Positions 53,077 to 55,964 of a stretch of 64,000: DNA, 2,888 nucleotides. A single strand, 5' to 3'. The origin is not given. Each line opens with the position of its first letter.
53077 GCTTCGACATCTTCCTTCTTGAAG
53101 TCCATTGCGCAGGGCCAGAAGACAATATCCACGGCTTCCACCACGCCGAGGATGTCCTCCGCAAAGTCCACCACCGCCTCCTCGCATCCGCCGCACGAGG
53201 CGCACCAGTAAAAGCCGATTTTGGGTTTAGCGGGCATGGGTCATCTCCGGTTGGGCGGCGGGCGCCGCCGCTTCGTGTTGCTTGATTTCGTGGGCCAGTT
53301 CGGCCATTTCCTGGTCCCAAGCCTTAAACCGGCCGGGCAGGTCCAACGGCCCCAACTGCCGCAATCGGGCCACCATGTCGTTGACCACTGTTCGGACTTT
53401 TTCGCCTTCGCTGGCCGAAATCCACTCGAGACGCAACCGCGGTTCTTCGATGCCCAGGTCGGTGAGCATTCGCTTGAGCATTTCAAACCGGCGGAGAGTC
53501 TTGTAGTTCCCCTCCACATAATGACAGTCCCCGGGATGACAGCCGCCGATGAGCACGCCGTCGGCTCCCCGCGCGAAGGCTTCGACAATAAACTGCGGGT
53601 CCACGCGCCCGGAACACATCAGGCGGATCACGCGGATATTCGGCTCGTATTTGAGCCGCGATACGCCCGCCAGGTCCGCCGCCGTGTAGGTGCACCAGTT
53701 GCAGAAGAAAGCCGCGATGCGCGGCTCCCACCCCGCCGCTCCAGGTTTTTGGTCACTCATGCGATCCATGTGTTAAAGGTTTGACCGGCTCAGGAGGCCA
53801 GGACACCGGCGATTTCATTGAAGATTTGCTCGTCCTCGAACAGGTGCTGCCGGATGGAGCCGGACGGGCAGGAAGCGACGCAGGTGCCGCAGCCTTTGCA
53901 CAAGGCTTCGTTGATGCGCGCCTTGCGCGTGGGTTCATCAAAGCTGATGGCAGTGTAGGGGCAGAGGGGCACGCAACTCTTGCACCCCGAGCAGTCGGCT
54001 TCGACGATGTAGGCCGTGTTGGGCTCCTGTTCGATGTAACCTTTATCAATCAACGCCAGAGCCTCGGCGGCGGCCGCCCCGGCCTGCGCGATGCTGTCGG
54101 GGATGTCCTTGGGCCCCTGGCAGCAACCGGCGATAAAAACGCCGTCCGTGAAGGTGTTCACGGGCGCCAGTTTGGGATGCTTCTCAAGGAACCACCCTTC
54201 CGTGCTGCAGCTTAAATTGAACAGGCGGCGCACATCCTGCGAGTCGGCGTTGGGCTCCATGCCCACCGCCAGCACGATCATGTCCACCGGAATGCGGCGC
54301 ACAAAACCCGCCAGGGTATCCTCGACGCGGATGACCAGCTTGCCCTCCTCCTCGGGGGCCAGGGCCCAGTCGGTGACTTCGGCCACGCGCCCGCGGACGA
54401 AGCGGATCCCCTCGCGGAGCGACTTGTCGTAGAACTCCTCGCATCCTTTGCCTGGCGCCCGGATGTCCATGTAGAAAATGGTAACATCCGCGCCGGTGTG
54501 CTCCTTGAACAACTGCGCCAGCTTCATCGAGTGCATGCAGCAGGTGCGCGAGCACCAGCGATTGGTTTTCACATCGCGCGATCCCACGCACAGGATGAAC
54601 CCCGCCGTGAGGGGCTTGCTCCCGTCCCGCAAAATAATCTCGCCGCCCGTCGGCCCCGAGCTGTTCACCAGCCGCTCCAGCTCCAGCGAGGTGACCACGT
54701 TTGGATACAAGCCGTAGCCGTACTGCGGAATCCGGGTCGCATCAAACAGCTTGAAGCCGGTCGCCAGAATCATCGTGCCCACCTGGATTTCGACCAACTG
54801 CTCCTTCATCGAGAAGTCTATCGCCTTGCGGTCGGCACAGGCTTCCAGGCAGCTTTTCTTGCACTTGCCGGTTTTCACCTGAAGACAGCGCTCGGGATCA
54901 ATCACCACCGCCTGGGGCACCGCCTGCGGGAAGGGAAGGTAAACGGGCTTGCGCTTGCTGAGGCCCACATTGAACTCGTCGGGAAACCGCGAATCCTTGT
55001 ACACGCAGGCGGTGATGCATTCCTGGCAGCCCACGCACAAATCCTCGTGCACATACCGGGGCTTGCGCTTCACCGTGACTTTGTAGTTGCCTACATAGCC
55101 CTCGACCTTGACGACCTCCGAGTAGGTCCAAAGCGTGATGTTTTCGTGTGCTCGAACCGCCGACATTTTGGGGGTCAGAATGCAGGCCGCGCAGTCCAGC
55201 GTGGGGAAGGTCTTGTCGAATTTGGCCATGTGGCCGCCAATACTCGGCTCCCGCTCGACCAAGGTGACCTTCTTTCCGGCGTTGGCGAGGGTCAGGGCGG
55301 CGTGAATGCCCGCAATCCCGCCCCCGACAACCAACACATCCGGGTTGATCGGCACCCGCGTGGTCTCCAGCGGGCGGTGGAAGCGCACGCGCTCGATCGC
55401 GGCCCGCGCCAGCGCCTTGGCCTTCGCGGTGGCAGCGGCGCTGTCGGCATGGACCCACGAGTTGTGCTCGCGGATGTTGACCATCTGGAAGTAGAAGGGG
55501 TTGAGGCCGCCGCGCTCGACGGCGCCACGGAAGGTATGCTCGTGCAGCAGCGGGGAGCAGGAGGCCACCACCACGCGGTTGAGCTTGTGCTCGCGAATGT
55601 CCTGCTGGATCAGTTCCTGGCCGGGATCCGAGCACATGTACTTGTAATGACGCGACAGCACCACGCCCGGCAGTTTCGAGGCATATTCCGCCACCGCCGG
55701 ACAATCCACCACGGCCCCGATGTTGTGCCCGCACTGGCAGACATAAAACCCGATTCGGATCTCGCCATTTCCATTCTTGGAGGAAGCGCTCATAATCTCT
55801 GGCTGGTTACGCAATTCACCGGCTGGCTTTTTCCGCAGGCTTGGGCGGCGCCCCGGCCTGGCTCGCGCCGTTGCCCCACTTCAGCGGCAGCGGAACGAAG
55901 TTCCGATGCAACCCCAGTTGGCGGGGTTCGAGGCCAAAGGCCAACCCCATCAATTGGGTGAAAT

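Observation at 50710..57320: Complete methanogen-type HdrABC-MvhADG electron-bifurcating hydrogenase operon in a glycan-degrading bacterium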

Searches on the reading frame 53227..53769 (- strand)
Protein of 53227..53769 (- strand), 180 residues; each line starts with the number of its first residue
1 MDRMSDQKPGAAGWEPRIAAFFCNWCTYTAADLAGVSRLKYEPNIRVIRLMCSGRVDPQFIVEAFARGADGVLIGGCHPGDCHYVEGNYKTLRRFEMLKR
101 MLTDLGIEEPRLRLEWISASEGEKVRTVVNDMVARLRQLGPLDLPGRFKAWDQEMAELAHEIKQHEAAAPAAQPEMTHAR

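Call 3: search_protein_families(library=pfam, proteins=[window:53227-53769:-])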
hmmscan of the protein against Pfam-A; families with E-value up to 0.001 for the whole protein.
window:53227-53769:- (180 aa): 1 family
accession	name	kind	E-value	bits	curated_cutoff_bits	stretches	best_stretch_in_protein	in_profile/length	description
PF02662.21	FlpD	-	1.3e-54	183.8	22.3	1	18-140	1-123/123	Methyl-viologen-reducing hydrogenase, delta subunit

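Call 4: search_protein_families(library=ncbifam, proteins=[window:53227-53769:-])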
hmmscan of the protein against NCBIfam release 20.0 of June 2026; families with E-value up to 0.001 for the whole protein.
window:53227-53769:- (180 aa): 4 families
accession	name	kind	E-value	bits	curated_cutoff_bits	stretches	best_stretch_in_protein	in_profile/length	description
NF040770.1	hetero_SS_HdrA2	exception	3.7e-55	187.4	1100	1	15-142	647-774/777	CoB-CoM heterodisulfide reductase HdrA2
NF045873.1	F420_non_VhuD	exception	1.7e-36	125.2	215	1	15-142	1-128/132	F420-non-reducing hydrogenase iron-sulfur subunit VhuD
NF041891.1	hdrA_Methbact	equivalog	1.9e-12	46.3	1300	1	15-115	643-737/762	ferredoxin:CoB-CoM heterodisulfide reductase subunit HdrA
NF041778.1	hetero_SS_HdrA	equivalog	0.00078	17.4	1400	1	21-101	659-739/771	ferredoxin:CoB-CoM heterodisulfide reductase subunit HdrA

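Call 57: search_solved_structures(query=window:53227-53769:-, show_alignments=1, max_evalue=0.00001)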
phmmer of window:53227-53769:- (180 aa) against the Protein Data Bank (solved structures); distinct sequences matched with E-value up to 0.00001: 6.
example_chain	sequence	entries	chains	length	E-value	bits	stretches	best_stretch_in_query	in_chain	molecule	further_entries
5odc_D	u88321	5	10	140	7.5e-52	179.3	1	13-144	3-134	Methyl-viologen reducing hydrogenase subunit D | Methyl-viologen reducing hydrogenase, subunit D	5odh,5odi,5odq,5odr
7bkb_F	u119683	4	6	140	5.2e-48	166.8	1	12-144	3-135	F420-non-reducing hydrogenase subunit D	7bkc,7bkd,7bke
8rvu_F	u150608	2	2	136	1.3e-47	165.5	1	14-146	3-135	Methyl viologen-reducing hydrogenase, subunit D-related protein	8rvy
8rvv_F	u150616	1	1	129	1.3e-46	162.2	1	14-142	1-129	Methyl viologen-reducing hydrogenase, subunit D-related protein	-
9sw2_D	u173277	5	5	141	1.6e-46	161.9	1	17-144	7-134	F420-non-reducing hydrogenase iron-sulfur subunit D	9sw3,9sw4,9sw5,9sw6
9sfi_K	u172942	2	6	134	1.3e-26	97.1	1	15-142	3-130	F420-non-reducing hydrogenase subunit delta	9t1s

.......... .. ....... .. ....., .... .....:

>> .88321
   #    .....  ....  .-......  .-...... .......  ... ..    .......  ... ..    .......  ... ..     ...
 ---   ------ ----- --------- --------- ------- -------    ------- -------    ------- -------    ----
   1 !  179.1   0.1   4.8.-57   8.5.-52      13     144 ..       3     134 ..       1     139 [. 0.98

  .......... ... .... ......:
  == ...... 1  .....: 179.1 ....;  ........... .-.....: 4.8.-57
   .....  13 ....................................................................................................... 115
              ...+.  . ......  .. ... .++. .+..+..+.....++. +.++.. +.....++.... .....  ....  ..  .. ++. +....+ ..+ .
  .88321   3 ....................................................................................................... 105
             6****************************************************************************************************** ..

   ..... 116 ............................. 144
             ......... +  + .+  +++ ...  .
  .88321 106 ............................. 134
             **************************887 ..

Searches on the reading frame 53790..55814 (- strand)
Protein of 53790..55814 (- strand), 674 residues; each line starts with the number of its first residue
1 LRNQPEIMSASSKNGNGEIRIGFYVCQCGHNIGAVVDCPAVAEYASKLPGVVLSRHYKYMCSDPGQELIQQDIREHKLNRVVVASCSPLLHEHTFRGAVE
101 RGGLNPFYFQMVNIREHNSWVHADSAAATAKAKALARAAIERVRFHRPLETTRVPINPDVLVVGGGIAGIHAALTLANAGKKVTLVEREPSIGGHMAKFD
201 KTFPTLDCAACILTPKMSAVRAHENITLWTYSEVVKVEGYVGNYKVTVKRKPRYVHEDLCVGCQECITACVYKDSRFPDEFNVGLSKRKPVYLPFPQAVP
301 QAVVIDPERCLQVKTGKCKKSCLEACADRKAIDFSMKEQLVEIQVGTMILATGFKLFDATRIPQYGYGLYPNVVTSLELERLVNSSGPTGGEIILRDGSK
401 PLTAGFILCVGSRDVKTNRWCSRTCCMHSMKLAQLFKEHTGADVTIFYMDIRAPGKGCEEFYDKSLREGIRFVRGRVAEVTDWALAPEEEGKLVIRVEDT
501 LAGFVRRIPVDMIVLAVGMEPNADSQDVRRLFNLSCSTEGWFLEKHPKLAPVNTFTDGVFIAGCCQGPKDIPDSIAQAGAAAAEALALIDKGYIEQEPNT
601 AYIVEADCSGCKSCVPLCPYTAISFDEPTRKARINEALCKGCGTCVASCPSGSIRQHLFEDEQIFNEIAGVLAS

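Call 3: search_protein_families(library=pfam, proteins=[window:53790-55814:-])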
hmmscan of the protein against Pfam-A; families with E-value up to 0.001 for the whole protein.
window:53790-55814:- (674 aa): 22 families
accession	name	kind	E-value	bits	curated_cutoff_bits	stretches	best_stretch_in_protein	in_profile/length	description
PF07992.20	Pyr_redox_2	-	5.9e-15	55.9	26.1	2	159-252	2-82/291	Pyridine nucleotide-disulphide oxidoreductase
PF12838.12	Fer4_7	-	2.7e-13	50.6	27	1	608-652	2-51/52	4Fe-4S dicluster domain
PF00037.32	Fer4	-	1.9e-11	43.7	21.1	2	633-654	2-23/24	4Fe-4S binding domain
PF12831.13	FAD_oxidored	-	2.5e-11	44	27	1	159-197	1-39/416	FAD dependent oxidoreductase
PF13237.11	Fer4_10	-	4.2e-11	43.1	25.5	1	602-650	3-53/53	4Fe-4S dicluster domain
PF13450.12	NAD_binding_8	-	2.5e-10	40.9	21.9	1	162-215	1-54/68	NAD(P)-binding Rossmann-like domain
PF14697.11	Fer4_21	-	9.5e-10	38.9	35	1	601-654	1-57/59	4Fe-4S dicluster domain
PF00890.30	FAD_binding_2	-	1.5e-09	38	20.4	1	159-197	1-39/414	FAD binding domain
PF01266.30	DAO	-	2.8e-09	37.4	27.9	1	159-194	1-36/353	FAD dependent oxidoreductase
PF13187.11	Fer4_9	-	6.1e-09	36.2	27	1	607-653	1-51/52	4Fe-4S dicluster domain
PF12837.12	Fer4_6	-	9e-09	35.3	25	1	632-654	2-24/24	4Fe-4S binding domain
PF00070.33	Pyr_redox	-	5.5e-08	33.7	22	1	160-204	2-43/82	Pyridine nucleotide-disulphide oxidoreductase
PF12797.12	Fer4_2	-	2e-07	30.9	24.5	0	633-651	4-22/22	4Fe-4S binding domain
PF25160.1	LdpA_Fe-S-bd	-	1.4e-06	28.4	27.6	1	607-657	4-46/49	LdpA Fe-S cluster-binding domain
PF03486.20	HI0933_like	-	6.9e-06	26.1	50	1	159-194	2-37/244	HI0933-like protein Rossmann domain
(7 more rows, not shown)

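Call 4: search_protein_families(library=ncbifam, proteins=[window:53790-55814:-])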
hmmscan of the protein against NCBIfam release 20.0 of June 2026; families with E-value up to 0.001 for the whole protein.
window:53790-55814:- (674 aa): 126 families (the best 25 are shown)
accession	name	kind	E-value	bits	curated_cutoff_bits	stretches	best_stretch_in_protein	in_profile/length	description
NF040770.1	hetero_SS_HdrA2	exception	2e-254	846.4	1100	1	20-671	1-640/777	CoB-CoM heterodisulfide reductase HdrA2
NF041778.1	hetero_SS_HdrA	equivalog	6.6e-185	616.2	1400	1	21-672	8-651/771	ferredoxin:CoB-CoM heterodisulfide reductase subunit HdrA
NF041891.1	hdrA_Methbact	equivalog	1.1e-169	566.1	1300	1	20-673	2-637/762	ferredoxin:CoB-CoM heterodisulfide reductase subunit HdrA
NF009410.0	PRK12771.1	subfamily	1.6e-14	53.4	516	2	157-196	138-177/566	NAD(P)-binding protein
NF003475.0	PRK05113.1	equivalog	8.4e-12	45.3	203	1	556-655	65-161/190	electron transport complex subunit RsxB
NF006446.0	PRK08764.1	equivalog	3.4e-11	43.2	220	1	594-656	74-135/139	Rnf electron transport complex subunit RnfB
TIGR01944.1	rnfB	subfamily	4.4e-11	42.7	68.7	1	560-659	69-165/190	RnfABCDGE type electron transport complex subunit B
TIGR01372.1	soxA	subfamily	1.5e-09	36.2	1164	1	152-235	163-245/996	sarcosine oxidase subunit alpha family protein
TIGR03467.1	HpnE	equivalog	6.8e-09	35.5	283.05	1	160-201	1-42/430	hydroxysqualene dehydroxylase HpnE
NF045637.1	carotdesatCrtDProt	equivalog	1.1e-08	34.1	580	1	160-214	1-55/485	1-hydroxycarotenoid 3,4-desaturase CrtD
NF005560.0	PRK07233.1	equivalog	1.2e-08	34.2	252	1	160-200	3-43/435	hypothetical protein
TIGR02179.1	PorD_KorD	subfamily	1.6e-08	34.5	60.05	1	605-655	24-73/78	2-oxoacid:acceptor oxidoreductase, delta subunit, pyruvate/2-ketoisovalerate family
TIGR04105.1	FeFe_hydrog_B1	subfamily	1.8e-08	33.5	450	1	595-656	100-161/462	monomeric [FeFe] hydrogenase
NF038196.1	ferrodoxin_EFR1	subfamily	2e-08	34.5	75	1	599-655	177-230/242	EFR1 family ferrodoxin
NF007204.0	PRK09625.1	equivalog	5.4e-08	32.9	125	1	607-662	60-114/133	pyruvate flavodoxin oxidoreductase subunit delta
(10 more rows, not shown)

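Call 45: search_solved_structures(query=window:53790-55814:-, show_alignments=1, max_evalue=1e-20)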
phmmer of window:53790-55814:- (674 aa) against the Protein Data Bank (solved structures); distinct sequences matched with E-value up to 1e-20: 6.
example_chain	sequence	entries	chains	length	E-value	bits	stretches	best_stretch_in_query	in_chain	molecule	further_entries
5odc_A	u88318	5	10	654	2.9e-214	716.4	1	18-672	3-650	Heterodisulfide reductase, subunit A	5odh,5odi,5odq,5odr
8rvu_a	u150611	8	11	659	1.1e-212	711.2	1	13-671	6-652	H(2):CoB-CoM heterodisulfide,ferredoxin reductase subunit A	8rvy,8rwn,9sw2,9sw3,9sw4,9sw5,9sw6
8rvv_A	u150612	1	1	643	9e-212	708.1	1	20-671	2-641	H(2):CoB-CoM heterodisulfide,ferredoxin reductase subunit A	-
9sfi_A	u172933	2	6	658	4.5e-191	639.7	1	20-672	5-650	CoB--CoM heterodisulfide reductase iron-sulfur subunit A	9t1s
7bkb_A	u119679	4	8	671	1.7e-184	618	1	16-669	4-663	CoB--CoM heterodisulfide reductase iron-sulfur subunit A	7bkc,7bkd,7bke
6tjr_A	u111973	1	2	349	4.1e-52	180.5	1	343-588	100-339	Fumarate reductase/succinate dehydrogenase flavoprotein domain protein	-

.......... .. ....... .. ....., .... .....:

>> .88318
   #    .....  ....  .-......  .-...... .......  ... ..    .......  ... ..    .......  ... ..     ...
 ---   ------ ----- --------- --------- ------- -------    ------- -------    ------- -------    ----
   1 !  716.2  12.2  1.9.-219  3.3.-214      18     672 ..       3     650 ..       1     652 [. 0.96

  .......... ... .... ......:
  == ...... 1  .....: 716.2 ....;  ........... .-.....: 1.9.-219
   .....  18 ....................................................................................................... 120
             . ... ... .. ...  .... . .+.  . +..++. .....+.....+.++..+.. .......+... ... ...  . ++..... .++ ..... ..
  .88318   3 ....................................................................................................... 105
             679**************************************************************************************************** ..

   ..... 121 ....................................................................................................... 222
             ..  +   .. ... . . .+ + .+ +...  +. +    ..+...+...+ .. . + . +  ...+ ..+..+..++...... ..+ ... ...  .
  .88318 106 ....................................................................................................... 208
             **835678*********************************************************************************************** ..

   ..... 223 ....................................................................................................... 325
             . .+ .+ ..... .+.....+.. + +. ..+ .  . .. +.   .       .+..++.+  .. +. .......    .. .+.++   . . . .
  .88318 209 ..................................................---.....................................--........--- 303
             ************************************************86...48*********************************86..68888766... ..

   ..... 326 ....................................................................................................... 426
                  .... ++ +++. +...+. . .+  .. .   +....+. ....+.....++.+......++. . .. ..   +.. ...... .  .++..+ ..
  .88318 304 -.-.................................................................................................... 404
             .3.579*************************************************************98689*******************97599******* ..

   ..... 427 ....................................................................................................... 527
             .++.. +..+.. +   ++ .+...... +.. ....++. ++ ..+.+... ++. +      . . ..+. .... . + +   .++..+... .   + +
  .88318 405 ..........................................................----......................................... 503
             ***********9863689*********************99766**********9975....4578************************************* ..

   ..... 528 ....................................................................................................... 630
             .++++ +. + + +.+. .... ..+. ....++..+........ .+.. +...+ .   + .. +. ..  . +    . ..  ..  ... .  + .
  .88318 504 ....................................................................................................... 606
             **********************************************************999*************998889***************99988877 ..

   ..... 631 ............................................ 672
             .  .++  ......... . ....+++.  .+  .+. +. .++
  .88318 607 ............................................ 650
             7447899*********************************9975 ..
